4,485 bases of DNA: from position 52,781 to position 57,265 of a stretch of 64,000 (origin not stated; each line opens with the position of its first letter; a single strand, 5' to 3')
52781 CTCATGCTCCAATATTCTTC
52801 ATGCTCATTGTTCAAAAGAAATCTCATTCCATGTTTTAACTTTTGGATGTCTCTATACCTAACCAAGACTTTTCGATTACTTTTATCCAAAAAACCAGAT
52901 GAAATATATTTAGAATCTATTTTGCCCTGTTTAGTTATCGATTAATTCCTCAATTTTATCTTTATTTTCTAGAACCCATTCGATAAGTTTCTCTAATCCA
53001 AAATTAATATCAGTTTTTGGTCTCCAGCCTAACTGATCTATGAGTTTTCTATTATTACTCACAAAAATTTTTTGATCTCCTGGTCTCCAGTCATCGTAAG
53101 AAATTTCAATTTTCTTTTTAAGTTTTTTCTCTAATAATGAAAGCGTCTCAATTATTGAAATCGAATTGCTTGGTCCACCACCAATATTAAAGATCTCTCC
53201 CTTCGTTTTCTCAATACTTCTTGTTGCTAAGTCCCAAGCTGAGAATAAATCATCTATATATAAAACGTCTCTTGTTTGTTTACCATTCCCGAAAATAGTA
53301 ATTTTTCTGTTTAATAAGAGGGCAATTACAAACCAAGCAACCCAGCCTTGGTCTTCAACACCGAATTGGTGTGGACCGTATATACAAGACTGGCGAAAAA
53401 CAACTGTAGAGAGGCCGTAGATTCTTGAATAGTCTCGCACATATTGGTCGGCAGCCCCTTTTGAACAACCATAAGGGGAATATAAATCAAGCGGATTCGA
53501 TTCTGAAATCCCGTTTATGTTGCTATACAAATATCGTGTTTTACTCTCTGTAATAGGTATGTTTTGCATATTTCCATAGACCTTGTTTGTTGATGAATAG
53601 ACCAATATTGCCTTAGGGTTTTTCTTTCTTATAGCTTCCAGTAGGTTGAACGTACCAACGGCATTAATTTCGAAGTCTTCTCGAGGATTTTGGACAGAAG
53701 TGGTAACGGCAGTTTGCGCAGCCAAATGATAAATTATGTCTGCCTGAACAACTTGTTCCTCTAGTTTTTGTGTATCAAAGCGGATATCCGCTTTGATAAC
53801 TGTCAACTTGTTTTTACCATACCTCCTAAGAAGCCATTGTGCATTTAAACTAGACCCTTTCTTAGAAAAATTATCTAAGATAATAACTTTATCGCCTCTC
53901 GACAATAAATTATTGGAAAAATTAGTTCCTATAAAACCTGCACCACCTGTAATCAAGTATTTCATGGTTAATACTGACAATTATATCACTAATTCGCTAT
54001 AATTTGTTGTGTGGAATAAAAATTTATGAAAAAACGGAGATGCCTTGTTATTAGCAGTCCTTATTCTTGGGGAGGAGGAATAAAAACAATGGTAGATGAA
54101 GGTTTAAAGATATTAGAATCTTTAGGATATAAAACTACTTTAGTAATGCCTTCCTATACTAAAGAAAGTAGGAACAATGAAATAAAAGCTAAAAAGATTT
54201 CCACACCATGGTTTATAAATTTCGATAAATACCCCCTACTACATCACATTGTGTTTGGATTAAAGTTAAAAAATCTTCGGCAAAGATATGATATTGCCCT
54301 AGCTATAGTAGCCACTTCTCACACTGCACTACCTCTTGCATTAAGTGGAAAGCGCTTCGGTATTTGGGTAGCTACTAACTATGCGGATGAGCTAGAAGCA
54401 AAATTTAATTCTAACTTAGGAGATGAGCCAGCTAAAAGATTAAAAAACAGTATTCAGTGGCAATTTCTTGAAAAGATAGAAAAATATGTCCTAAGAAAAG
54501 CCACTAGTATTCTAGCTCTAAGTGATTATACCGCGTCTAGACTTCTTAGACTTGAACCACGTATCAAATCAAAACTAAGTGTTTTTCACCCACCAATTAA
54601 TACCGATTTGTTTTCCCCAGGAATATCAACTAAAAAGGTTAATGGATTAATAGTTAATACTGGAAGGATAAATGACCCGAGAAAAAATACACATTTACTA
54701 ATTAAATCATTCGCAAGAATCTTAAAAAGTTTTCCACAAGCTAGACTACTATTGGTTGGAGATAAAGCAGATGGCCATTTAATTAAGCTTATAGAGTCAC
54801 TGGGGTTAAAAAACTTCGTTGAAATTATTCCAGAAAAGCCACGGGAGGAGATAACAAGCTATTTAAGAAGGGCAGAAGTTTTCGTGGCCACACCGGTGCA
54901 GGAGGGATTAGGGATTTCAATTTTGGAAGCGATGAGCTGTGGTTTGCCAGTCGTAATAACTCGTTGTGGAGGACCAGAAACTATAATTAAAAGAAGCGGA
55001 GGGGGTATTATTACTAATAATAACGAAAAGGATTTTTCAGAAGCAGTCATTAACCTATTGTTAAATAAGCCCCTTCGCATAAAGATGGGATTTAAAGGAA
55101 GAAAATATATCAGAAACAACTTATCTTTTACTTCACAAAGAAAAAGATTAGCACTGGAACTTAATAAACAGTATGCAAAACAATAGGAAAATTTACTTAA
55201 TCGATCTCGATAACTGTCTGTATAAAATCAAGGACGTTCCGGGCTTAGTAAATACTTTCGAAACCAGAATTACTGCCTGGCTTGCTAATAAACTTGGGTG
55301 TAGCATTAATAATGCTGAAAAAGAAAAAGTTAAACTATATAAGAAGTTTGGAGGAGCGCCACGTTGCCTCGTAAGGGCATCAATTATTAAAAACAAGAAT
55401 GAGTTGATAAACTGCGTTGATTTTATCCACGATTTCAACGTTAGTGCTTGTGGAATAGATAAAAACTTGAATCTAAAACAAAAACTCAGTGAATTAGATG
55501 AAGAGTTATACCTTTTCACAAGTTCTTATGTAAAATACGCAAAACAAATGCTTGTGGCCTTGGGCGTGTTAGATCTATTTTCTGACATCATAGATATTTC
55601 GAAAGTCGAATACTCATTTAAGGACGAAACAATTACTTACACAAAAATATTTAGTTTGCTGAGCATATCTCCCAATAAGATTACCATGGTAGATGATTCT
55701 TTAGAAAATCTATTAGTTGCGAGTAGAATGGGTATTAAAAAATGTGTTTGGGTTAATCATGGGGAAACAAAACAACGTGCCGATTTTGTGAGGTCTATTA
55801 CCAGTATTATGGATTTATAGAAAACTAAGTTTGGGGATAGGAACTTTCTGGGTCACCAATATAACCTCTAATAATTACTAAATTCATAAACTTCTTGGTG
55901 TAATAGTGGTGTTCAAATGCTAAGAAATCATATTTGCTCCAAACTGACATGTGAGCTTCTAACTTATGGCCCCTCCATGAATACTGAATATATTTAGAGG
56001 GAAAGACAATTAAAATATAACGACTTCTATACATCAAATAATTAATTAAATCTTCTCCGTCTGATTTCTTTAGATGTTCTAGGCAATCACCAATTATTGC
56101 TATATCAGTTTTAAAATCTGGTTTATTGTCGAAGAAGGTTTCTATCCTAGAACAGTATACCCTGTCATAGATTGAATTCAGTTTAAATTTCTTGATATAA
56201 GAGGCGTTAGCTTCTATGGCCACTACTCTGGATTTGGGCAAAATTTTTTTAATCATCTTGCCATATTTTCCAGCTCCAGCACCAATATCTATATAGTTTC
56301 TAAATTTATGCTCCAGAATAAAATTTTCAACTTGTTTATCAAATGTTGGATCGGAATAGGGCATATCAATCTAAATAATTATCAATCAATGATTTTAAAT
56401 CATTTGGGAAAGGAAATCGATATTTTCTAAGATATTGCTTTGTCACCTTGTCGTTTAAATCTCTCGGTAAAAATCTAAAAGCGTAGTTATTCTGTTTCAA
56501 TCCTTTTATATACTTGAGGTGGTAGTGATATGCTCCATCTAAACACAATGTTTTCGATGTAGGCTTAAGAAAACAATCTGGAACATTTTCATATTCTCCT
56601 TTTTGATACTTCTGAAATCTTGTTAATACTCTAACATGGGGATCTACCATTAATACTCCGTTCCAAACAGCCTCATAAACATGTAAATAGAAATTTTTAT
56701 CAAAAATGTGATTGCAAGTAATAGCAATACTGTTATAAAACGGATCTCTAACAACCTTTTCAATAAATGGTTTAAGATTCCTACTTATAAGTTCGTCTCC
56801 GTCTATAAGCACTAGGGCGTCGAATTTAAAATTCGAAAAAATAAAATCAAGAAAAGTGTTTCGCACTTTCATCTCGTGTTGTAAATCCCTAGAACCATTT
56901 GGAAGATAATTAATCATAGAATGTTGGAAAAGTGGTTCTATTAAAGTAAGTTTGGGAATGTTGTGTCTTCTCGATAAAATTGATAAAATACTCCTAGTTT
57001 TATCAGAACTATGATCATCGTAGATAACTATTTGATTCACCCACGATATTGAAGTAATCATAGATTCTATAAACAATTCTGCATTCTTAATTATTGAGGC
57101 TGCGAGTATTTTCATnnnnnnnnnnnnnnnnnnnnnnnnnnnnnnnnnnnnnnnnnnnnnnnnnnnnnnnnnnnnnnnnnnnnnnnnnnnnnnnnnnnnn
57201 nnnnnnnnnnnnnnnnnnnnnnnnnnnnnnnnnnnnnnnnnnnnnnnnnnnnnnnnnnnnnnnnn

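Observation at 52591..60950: ~37-bp direct repeats bracket an 8.3-kb sugar-modification island adjacent to tRNA-Gln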

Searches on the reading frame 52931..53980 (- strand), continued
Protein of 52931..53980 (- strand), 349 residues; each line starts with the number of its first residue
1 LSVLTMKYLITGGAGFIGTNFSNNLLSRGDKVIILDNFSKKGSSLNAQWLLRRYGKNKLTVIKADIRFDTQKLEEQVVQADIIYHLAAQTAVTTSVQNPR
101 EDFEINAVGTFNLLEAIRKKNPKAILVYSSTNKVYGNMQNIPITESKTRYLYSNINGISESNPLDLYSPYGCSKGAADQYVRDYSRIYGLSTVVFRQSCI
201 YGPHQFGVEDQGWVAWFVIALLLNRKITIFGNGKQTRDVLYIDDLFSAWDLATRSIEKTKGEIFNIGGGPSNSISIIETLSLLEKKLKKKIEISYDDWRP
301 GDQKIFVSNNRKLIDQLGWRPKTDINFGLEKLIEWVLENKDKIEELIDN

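Call 62: find_encoding_contigs(protein=P0130, flank=10000, max_places=3)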
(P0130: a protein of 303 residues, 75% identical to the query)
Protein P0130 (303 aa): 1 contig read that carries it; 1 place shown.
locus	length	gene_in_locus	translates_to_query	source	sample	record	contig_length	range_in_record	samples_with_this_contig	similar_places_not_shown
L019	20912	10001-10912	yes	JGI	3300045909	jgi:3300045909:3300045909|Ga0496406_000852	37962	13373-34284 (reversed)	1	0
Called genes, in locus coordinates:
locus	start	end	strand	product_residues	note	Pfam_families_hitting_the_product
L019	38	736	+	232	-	-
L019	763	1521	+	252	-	-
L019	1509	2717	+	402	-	-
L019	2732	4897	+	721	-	PF26449:DUF8128, PF01935:DUF87, PF10412:TrwB_AAD_bind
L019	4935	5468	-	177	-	PF12732:YtxH (weak)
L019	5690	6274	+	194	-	-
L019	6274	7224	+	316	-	PF00404:Dockerin_1 (weak)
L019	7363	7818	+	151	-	-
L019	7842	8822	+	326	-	PF15887:Peptidase_Mx (weak)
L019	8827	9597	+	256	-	PF07478:Dala_Dala_lig_C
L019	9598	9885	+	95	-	PF07478:Dala_Dala_lig_C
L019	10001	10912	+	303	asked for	PF00106:adh_short (faint), PF01073:3Beta_HSD, PF01370:Epimerase, PF02719:Polysacc_synt_2, PF04321:RmlD_sub_bind, PF07993:NAD_binding_4, PF08659:KR (weak), PF16363:GDP_Man_Dehyd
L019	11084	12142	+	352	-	PF01926:MMR_HSR1, PF02421:FeoB_N, PF06071:YchF-GTPase_C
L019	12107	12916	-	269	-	PF00535:Glycos_transf_2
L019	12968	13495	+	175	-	PF01327:Pep_deformylase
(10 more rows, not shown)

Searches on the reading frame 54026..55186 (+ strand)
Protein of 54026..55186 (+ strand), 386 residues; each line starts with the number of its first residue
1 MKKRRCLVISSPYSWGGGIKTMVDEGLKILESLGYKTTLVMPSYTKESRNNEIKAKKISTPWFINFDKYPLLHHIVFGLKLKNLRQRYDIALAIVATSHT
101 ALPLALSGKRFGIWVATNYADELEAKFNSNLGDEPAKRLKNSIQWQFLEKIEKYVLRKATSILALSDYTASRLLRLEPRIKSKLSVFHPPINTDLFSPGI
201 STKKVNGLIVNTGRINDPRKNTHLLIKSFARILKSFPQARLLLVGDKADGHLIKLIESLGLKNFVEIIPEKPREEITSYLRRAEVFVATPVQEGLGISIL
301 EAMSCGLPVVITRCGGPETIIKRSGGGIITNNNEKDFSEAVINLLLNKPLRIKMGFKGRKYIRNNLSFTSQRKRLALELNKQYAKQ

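Call 13: search_protein_families(library=pfam, proteins=[window:54026-55186:+])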
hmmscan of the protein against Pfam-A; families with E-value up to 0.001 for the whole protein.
window:54026-55186:+ (386 aa): 4 families
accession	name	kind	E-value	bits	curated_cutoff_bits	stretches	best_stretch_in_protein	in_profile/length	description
PF00534.26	Glycos_transf_1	-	8.4e-34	117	26.4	1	208-360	17-171/172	Glycosyl transferases group 1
PF13692.12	Glyco_trans_1_4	-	3.5e-30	105.6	27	1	208-346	3-141/142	Glycosyl transferases group 1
PF13439.12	Glyco_transf_4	-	4.8e-10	40.1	28.5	1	17-194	2-169/170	Glycosyltransferase Family 4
PF20706.3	GT4-conflict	-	9.4e-09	35.2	26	1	182-320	172-319/385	Family 4 Glycosyltransferase in conflict systems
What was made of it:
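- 54026..55186 (+): GT4 glycosyltransferase. PF00534 and PF13439 (call 13).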

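Call 21: find_encoding_contigs(protein=window:54026-55186:+, flank=10000, max_places=10)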
Protein window:54026-55186:+ (386 aa): 2 contigs read that carry it; 2 places shown.
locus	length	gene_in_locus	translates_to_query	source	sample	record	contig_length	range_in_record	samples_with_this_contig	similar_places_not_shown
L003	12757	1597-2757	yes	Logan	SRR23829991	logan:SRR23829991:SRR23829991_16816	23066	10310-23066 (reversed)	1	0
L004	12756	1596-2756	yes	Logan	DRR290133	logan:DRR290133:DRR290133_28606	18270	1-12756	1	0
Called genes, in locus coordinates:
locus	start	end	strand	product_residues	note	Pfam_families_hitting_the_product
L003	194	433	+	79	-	-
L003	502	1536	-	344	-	PF00106:adh_short (faint), PF01073:3Beta_HSD, PF01370:Epimerase, PF02719:Polysacc_synt_2, PF04321:RmlD_sub_bind, PF07993:NAD_binding_4, PF08659:KR (weak), PF16363:GDP_Man_Dehyd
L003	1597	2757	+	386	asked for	PF13439:Glyco_transf_4, PF20706:GT4-conflict, PF00534:Glycos_transf_1, PF13692:Glyco_trans_1_4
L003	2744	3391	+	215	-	PF00702:Hydrolase (weak), PF13419:HAD_2 (weak)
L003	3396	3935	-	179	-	-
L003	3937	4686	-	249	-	-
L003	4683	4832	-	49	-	-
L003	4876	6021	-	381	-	PF13439:Glyco_transf_4 (weak), PF00534:Glycos_transf_1, PF13692:Glyco_trans_1_4, PF20706:GT4-conflict (weak)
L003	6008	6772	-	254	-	PF00106:adh_short, PF08659:KR, PF13561:adh_short_C2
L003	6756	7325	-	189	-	PF00132:Hexapep (faint)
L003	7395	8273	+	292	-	PF00398:RrnaAD, PF13649:Methyltransf_25 (weak)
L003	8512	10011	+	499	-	PF02310:B12-binding, PF04055:Radical_SAM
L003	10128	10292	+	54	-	-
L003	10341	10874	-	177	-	-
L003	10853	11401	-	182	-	PF04542:Sigma70_r2, PF08281:Sigma70_r4_2, PF04545:Sigma70_r4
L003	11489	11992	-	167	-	-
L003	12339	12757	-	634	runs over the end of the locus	-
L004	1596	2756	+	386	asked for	PF13439:Glyco_transf_4, PF20706:GT4-conflict, PF00534:Glycos_transf_1, PF13692:Glyco_trans_1_4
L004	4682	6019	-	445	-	PF13439:Glyco_transf_4 (weak), PF00534:Glycos_transf_1, PF13692:Glyco_trans_1_4, PF20706:GT4-conflict (weak)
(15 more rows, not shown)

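Call 73: search_protein_families(library=ncbifam, proteins=[L003:8512-10011:+, L003:10128-10292:+], max_evalue=0.01)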
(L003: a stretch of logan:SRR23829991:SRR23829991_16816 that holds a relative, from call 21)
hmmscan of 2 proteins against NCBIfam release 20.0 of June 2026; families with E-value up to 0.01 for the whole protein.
L003:8512-10011:+ (499 aa): 5 families
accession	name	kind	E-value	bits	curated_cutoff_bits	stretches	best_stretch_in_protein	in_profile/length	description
TIGR04013.1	B12_SAM_MJ_1487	hypoth_equivalog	8.5e-07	28.1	251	1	64-231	34-192/382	TIGR04013 family B12-binding domain/radical SAM domain-containing protein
TIGR02026.1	BchE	equivalog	1.3e-06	27.6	481.35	1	187-429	199-419/497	magnesium-protoporphyrin IX monomethyl ester anaerobic oxidative cyclase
TIGR04014.1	B12_SAM_MJ_0865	equivalog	1.2e-05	24.3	360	1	90-397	57-363/434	methyl-coenzyme M reductase glutamine C-methyltransferase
TIGR04072.2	rSAM_ladder_B12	equivalog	0.0017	17.1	360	1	81-243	77-234/443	lipid biosynthesis B12-binding/radical SAM protein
TIGR03904.1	SAM_YgiQ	equivalog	0.0073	14.9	462.35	0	187-231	299-335/558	YgiQ family radical SAM protein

L003:10128-10292:+ (54 aa): 0 families

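Call 74: search_protein_families(library=padloc, proteins=[L003:8512-10011:+], max_evalue=0.01)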
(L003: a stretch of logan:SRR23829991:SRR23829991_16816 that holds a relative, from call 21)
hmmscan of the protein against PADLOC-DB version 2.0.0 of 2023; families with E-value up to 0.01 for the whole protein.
L003:8512-10011:+ (499 aa): 0 families

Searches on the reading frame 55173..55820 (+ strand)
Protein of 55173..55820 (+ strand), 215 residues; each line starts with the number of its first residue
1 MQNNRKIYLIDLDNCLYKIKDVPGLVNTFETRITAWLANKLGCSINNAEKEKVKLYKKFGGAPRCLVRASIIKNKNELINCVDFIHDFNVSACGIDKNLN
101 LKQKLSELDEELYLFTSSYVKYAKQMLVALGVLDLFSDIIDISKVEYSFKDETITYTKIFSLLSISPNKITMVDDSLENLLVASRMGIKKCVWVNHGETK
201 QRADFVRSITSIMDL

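Call 13: search_protein_families(library=pfam, proteins=[window:55173-55820:+])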
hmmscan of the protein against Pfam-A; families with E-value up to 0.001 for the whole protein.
window:55173-55820:+ (215 aa): 3 families
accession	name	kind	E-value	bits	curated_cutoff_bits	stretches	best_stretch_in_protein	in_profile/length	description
PF00702.32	Hydrolase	-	1.7e-06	29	26.4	1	7-187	3-191/191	haloacid dehalogenase-like hydrolase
PF13419.12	HAD_2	-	6.1e-06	26.9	23.8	1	49-190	31-175/178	Haloacid dehalogenase-like hydrolase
PF03031.24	NIF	-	0.00032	20.9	21.8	1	105-194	50-135/160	NLI interacting factor-like phosphatase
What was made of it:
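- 55173..55820 (+): HAD-family hydrolase. PF00702 at 29 bits against a 26.4 cutoff (call 13).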

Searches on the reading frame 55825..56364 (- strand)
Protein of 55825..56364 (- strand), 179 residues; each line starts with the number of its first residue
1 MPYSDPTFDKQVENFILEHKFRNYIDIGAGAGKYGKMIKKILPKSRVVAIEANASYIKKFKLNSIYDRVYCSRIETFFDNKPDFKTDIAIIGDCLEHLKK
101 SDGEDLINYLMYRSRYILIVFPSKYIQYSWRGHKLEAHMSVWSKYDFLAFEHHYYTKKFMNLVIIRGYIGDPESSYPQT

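Call 13: search_protein_families(library=pfam, proteins=[window:55825-56364:-])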
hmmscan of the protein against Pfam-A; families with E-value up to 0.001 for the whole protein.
window:55825-56364:- (179 aa): 1 family
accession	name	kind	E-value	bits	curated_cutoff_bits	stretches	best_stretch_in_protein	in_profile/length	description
PF08242.18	Methyltransf_12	-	9e-05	23.6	30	1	25-100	1-80/98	Methyltransferase domain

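Call 73: search_protein_families(library=ncbifam, proteins=[window:55825-56364:-], max_evalue=0.01)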
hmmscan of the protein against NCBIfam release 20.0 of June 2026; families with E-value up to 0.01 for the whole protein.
window:55825-56364:- (179 aa): 5 families
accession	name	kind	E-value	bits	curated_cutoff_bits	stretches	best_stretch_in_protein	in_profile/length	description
TIGR03587.1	Pse_Me-ase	hypoth_equivalog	3.2e-05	24.1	112.05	1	20-134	43-157/204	pseudaminic acid biosynthesis-associated methylase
TIGR02469.1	CbiT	equivalog_domain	4.5e-05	23.7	78.3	1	23-99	22-102/124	precorrin-6Y C5,15-methyltransferase (decarboxylating) subunit CbiT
TIGR01444.1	fkbM_fam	subfamily_domain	0.00032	21.1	37.7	1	24-63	2-41/143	FkbM family methyltransferase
NF006138.0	PRK08287.1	equivalog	0.0036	17.1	210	1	19-75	30-84/189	decarboxylating cobalt-precorrin-6B (C(15))-methyltransferase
NF005640.0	PRK07402.1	equivalog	0.0055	16.3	219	1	25-84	48-105/200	precorrin-6Y C5,15-methyltransferase subunit CbiT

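Call 89: search_protein_families(library=pfam, proteins=[window:55825-56364:-], max_evalue=1)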
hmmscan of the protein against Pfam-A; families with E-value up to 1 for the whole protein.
window:55825-56364:- (179 aa): 10 families
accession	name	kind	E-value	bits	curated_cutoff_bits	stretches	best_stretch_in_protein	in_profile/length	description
PF08242.18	Methyltransf_12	-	9e-05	23.6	30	1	25-100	1-80/98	Methyltransferase domain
PF13649.12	Methyltransf_25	-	0.0014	19.7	27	1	26-107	3-86/97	Methyltransferase domain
PF05175.20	MTS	-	0.0017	18.4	23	1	19-64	30-75/170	Methyltransferase small domain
PF05575.17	V_cholerae_RfbT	-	0.0052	16.6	27.9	1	2-63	59-122/286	Vibrio cholerae RfbT protein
PF02527.21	GidB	-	0.012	15.4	27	1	17-86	45-116/184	rRNA small subunit methyltransferase G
PF13847.12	Methyltransf_31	-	0.023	14.8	27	1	22-61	5-45/145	Methyltransferase domain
PF03065.20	Glyco_hydro_57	-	0.033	13.9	21.2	1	12-107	18-91/291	Glycosyl hydrolase family 57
PF13489.12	Methyltransf_23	-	0.068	13.3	27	1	20-100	22-96/164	Methyltransferase domain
PF12634.13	Inp1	-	0.14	12.6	23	1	23-64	70-105/137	Inheritance of peroxisomes protein 1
PF13679.12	Methyltransf_32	-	0.2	12.1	27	1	12-60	17-69/143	Methyltransferase domain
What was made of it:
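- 55825..56364 (-): Probable SAM methyltransferase (sub-threshold hits only). PF08242 at 23.6 bits, below the cutoff of 30 (calls 13, 89); weak NCBIfam hit to a pseudaminic-acid-associated methylase (call 73).
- Checked: The 'third glycosyltransferase' (56366-57115) and the methyltransferase (55825-56364) have only sub-threshold hits (calls 13, 89).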

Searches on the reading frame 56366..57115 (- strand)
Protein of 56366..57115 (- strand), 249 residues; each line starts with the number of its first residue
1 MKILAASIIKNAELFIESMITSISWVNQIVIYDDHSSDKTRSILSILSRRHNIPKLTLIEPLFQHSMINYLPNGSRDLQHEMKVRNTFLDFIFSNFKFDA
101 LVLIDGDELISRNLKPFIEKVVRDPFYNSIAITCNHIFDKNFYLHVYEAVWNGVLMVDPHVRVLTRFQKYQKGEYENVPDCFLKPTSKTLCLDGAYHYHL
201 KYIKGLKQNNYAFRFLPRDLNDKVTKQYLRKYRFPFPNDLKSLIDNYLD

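Call 13: search_protein_families(library=pfam, proteins=[window:56366-57115:-])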
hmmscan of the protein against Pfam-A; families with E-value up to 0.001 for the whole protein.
window:56366-57115:- (249 aa): 0 families

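Call 73: search_protein_families(library=ncbifam, proteins=[window:56366-57115:-], max_evalue=0.01)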
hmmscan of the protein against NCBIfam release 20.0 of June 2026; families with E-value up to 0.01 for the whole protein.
window:56366-57115:- (249 aa): 0 families

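Call 89: search_protein_families(library=pfam, proteins=[window:56366-57115:-], max_evalue=1)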
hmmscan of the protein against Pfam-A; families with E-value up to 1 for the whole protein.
window:56366-57115:- (249 aa): 2 families
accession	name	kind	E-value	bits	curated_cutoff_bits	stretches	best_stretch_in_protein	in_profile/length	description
PF13704.12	Glyco_tranf_2_4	-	0.0016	19.3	27.5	1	10-110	1-84/98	Glycosyl transferase family 2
PF00535.33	Glycos_transf_2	-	0.014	15.7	23.3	1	11-47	8-48/168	Glycosyl transferase family 2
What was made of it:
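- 56366..57115 (-): Possible GT2-like glycosyltransferase (unconfirmed). Only sub-threshold hits to PF13704 and PF00535 (call 89).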
